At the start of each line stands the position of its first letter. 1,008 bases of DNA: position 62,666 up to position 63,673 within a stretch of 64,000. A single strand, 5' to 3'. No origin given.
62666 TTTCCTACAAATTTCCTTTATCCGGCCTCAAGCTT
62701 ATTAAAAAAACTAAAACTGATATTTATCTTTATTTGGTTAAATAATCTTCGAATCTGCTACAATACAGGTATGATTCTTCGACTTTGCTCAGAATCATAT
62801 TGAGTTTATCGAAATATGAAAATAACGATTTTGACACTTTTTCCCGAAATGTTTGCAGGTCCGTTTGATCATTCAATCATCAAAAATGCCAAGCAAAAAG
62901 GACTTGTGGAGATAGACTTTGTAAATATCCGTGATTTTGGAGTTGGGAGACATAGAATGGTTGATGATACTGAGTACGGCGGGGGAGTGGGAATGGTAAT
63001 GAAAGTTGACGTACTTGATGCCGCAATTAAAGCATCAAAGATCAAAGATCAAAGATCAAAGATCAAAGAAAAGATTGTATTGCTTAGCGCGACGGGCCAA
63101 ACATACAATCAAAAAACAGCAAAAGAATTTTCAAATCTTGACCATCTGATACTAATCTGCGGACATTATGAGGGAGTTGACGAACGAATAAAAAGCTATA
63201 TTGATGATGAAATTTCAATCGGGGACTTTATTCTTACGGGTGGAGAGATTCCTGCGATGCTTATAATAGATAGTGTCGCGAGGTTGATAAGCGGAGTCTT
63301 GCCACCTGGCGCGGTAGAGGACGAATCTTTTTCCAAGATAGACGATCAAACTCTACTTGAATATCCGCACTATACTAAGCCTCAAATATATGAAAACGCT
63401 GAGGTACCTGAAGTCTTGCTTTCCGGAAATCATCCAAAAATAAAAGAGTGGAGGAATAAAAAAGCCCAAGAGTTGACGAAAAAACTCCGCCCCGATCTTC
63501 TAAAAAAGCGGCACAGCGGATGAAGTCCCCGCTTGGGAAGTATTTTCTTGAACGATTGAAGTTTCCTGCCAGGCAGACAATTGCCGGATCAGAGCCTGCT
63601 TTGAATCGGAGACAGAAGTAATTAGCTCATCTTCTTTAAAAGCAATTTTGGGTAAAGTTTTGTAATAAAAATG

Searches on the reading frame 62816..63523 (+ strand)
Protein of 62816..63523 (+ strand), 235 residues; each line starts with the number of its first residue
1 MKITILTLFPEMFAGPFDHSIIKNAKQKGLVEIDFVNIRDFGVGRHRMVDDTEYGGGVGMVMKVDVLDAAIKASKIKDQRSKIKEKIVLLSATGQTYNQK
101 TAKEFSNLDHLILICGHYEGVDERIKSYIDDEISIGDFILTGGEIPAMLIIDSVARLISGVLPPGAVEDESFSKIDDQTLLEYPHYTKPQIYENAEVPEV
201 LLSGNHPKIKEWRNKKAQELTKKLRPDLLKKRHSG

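Call 35: search_protein_families(library=pfam, proteins=[window:62816-63523:+], max_evalue=0.001)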
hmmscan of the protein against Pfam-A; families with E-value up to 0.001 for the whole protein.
window:62816-63523:+ (235 aa): 1 family
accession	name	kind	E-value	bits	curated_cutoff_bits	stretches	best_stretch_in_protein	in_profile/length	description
PF01746.26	tRNA_m1G_MT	-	1.5e-54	185.1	27.3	1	23-226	2-195/195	tRNA (Guanine-1)-methyltransferase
